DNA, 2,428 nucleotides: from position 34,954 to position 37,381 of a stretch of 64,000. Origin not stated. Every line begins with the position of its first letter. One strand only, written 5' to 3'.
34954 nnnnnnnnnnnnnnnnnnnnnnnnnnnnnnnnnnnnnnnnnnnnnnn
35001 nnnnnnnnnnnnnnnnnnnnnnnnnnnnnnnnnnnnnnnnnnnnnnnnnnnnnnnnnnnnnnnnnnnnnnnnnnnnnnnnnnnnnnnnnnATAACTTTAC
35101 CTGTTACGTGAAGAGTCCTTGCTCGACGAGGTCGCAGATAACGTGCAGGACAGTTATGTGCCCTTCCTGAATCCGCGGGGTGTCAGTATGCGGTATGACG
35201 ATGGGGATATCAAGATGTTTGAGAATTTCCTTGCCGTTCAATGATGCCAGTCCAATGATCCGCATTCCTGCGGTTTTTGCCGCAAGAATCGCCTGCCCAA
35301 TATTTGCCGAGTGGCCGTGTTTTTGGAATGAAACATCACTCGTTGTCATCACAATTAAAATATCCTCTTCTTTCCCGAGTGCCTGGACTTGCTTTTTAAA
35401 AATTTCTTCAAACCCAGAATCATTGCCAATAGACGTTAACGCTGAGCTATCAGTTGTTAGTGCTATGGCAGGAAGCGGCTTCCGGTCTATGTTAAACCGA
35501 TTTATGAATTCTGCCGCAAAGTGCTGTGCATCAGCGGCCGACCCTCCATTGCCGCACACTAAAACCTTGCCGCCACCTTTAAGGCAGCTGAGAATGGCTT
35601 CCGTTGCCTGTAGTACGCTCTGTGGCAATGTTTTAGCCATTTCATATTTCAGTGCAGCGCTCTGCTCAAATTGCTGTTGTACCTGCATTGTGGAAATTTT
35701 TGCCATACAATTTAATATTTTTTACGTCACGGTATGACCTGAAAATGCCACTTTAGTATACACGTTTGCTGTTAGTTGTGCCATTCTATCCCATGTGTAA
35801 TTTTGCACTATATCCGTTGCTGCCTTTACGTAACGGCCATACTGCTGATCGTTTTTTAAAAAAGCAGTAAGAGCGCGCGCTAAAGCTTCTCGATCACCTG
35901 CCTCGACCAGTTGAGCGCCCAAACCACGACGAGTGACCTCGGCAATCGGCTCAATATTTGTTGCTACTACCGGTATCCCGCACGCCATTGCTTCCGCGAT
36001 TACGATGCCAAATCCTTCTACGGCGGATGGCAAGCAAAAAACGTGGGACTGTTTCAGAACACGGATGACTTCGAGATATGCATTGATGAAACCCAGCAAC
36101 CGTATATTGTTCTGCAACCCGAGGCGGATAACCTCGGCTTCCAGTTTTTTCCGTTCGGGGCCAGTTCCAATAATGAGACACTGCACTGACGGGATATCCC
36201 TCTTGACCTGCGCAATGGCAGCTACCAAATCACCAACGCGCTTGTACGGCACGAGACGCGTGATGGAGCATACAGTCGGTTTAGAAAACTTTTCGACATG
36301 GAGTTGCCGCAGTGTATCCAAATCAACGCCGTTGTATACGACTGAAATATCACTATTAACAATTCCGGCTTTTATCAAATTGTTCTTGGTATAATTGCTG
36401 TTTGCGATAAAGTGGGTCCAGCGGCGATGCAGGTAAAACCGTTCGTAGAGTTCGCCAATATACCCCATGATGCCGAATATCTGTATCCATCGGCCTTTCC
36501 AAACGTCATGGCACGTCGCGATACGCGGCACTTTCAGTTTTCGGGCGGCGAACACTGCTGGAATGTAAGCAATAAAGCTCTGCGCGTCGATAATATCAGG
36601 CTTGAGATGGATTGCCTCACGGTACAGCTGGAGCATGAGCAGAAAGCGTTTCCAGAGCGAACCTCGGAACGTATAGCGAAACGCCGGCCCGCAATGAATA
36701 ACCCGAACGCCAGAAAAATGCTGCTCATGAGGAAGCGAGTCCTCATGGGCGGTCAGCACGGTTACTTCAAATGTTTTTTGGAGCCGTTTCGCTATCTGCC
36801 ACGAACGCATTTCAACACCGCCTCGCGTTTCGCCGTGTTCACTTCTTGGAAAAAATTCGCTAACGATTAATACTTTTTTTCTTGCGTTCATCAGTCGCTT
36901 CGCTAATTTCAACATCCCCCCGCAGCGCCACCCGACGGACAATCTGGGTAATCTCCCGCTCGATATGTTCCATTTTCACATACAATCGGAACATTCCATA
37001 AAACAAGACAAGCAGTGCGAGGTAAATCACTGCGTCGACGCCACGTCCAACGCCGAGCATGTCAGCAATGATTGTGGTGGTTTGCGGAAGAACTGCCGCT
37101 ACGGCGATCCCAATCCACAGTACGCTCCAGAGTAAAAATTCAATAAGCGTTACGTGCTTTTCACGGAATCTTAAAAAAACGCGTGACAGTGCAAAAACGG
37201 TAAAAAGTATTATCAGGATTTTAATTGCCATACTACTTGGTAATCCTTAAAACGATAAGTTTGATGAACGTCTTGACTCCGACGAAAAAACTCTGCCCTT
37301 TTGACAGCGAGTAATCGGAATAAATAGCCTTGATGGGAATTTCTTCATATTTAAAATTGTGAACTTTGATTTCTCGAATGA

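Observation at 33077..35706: Complete beta-type ADP-heptose pathway (gmhA, pfkB kinase, gmhB, adenylyltransferase) as four separate genes without an hldD epimerase, with a GT9 heptosyltransferase elsewhere in the island (60091..61104)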

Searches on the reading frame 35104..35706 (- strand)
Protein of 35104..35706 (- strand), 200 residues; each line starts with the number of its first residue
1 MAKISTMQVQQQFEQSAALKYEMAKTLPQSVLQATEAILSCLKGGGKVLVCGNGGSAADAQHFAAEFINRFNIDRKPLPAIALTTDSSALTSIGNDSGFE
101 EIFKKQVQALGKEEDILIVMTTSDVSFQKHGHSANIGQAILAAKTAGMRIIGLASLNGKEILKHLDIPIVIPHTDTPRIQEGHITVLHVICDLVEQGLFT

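Call 3: search_protein_families(library=pfam, proteins=[window:35104-35706:-], max_evalue=0.01)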
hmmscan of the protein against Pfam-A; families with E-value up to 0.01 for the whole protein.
window:35104-35706:- (200 aa): 2 families
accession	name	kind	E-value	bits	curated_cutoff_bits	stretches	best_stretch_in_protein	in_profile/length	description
PF13580.11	SIS_2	-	3.7e-26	92.2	27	1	13-155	3-138/138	SIS domain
PF00107.32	ADH_zinc_N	-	0.003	18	31.8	0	139-180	6-47/129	Zinc-binding dehydrogenase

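Call 4: search_protein_families(library=ncbifam, proteins=[window:35104-35706:-], max_evalue=0.01)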
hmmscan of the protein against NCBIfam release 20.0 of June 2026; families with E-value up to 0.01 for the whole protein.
window:35104-35706:- (200 aa): 7 families
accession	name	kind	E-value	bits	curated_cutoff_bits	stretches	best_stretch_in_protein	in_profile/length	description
NF010546.0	PRK13936.1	equivalog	2.6e-65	219.9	276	1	7-199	5-193/197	phosphoheptose isomerase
TIGR00441.1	gmhA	equivalog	3.3e-52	176.6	209.45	1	38-195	4-154/154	D-sedoheptulose 7-phosphate isomerase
NF008138.0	PRK10886.1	equivalog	2.1e-42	145.1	352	1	10-199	6-191/196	DnaA initiator-associating protein DiaA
NF001628.0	PRK00414.1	equivalog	1.5e-39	135.6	265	1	30-197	29-189/192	D-sedoheptulose 7-phosphate isomerase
NF010547.0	PRK13938.1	equivalog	1.8e-30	106.1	320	1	36-199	36-192/196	D-sedoheptulose 7-phosphate isomerase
NF003915.0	PRK05441.1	subfamily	6.1e-05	22.2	168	1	6-171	23-182/300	N-acetylmuramic acid 6-phosphate etherase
NF009222.0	PRK12570.1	subfamily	0.0013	17.7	255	1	4-168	28-186/307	N-acetylmuramic acid 6-phosphate etherase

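Call 10: find_encoding_contigs(protein=window:35104-35706:-, flank=10000, max_places=6)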
Protein window:35104-35706:- (200 aa): no gene with exactly this product is on record in the collection.

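Call 23: search_solved_structures(query=window:35104-35706:-, show_alignments=2)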
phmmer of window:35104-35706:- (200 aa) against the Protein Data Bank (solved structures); distinct sequences matched with E-value up to 0.001: 15.
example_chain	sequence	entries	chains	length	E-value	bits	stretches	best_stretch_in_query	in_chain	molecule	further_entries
5i01_A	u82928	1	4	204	4.7e-49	169.6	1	8-197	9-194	Phosphoheptose isomerase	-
2xbl_A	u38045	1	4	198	1.1e-46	161.8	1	27-199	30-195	PHOSPHOHEPTOSE ISOMERASE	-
2x3y_A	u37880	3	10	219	1.5e-46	161.4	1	27-199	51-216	PHOSPHOHEPTOSE ISOMERASE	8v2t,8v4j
5lu5_A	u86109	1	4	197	2.9e-46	160.5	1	27-199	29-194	Phosphoheptose isomerase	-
5ltz_A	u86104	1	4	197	2.9e-46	160.5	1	27-199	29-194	Phosphoheptose isomerase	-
3trj_A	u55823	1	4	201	3.6e-46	160.2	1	5-199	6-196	Phosphoheptose isomerase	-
1tk9_A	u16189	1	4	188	7e-46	159.3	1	22-196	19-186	Phosphoheptose isomerase 1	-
5lu6_A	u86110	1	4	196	1.4e-45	158.2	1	27-199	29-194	Phosphoheptose isomerase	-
5lu7_A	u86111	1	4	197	1.5e-45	158.2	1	27-199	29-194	Phosphoheptose isomerase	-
1x92_A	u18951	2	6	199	7.6e-44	152.6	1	8-199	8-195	PHOSPHOHEPTOSE ISOMERASE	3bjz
5by2_A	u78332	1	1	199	2.8e-38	134.5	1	8-199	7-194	Phosphoheptose isomerase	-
2yva_A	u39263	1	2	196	3.6e-37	130.9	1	10-199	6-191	DnaA initiator-associating protein diaA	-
4u6n_A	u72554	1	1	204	3.7e-37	130.8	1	10-199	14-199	DnaA initiator-associating protein DiaA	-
2i22_A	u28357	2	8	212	4.6e-34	120.7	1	32-197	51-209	Phosphoheptose isomerase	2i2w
1x94_A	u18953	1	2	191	1e-30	109.8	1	33-196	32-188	putative Phosphoheptose isomerase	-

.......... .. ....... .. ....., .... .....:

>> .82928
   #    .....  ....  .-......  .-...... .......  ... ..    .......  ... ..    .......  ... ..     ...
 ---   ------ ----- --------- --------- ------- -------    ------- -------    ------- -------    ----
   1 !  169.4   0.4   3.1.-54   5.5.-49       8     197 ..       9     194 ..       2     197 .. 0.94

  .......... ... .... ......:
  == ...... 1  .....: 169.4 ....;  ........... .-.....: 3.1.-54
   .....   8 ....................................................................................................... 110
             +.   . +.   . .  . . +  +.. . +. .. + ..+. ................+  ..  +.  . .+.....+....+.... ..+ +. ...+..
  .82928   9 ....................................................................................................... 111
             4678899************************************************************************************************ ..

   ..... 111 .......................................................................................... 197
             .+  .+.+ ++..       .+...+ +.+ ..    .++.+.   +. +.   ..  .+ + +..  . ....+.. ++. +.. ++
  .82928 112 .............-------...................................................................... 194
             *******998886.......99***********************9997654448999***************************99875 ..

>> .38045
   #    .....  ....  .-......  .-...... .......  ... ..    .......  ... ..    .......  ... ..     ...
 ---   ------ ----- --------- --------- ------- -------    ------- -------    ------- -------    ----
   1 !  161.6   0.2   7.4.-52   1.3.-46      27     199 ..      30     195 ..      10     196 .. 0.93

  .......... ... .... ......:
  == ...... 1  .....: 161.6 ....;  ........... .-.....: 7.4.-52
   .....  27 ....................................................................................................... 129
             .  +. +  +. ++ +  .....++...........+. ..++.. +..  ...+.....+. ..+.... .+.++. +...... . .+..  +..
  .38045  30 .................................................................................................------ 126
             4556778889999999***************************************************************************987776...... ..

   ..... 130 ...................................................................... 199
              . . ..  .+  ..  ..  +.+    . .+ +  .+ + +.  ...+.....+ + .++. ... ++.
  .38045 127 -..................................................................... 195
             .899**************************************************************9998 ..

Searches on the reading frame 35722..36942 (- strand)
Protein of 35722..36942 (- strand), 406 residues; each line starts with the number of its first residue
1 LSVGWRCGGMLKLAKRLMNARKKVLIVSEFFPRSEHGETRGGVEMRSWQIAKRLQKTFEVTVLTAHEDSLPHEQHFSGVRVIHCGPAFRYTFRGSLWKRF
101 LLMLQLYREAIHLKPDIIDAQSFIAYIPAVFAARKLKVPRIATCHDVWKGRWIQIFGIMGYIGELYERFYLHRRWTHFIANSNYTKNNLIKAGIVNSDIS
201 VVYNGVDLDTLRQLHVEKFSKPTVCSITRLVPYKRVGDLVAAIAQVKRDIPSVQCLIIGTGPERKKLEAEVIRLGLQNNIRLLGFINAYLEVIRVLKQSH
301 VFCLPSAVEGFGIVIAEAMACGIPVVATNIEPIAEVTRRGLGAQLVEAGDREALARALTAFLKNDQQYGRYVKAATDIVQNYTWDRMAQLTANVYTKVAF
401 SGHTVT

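Call 8: search_protein_families(library=pfam, proteins=[window:35722-36942:-], max_evalue=0.001)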
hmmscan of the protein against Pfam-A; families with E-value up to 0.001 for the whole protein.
window:35722-36942:- (406 aa): 6 families
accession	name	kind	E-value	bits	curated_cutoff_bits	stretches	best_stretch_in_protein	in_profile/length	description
PF00534.26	Glycos_transf_1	-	2.4e-39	135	26.4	1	217-376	11-170/172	Glycosyl transferases group 1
PF13692.12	Glyco_trans_1_4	-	1.5e-32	113.3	27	1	222-364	2-142/142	Glycosyl transferases group 1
PF13439.12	Glyco_transf_4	-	2.1e-30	106.4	28.5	1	41-209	2-169/170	Glycosyltransferase Family 4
PF13579.12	Glyco_trans_4_4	-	7.9e-19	69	29.7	1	41-205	1-158/158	Glycosyl transferase 4-like domain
PF20706.3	GT4-conflict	-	1.1e-12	48.1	26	1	214-389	190-383/385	Family 4 Glycosyltransferase in conflict systems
PF13524.12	Glyco_trans_1_2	-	2.7e-05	24.6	25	1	243-389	6-140/144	Glycosyl transferase-like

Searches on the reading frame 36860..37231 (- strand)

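Call 8: search_protein_families(library=pfam, proteins=[window:36860-37231:-], max_evalue=0.001)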
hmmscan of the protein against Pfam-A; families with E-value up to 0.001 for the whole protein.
window:36860-37231:- (123 aa): 1 family
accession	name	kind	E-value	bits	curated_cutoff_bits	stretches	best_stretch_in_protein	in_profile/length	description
PF10066.14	DUF2304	-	1.3e-23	83.7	25.5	1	3-104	2-103/106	Uncharacterized conserved protein (DUF2304)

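Call 42: search_protein_families(library=ncbifam, proteins=[window:36860-37231:-], max_evalue=0.01)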
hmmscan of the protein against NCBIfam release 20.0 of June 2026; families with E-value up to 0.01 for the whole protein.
window:36860-37231:- (123 aa): 0 families
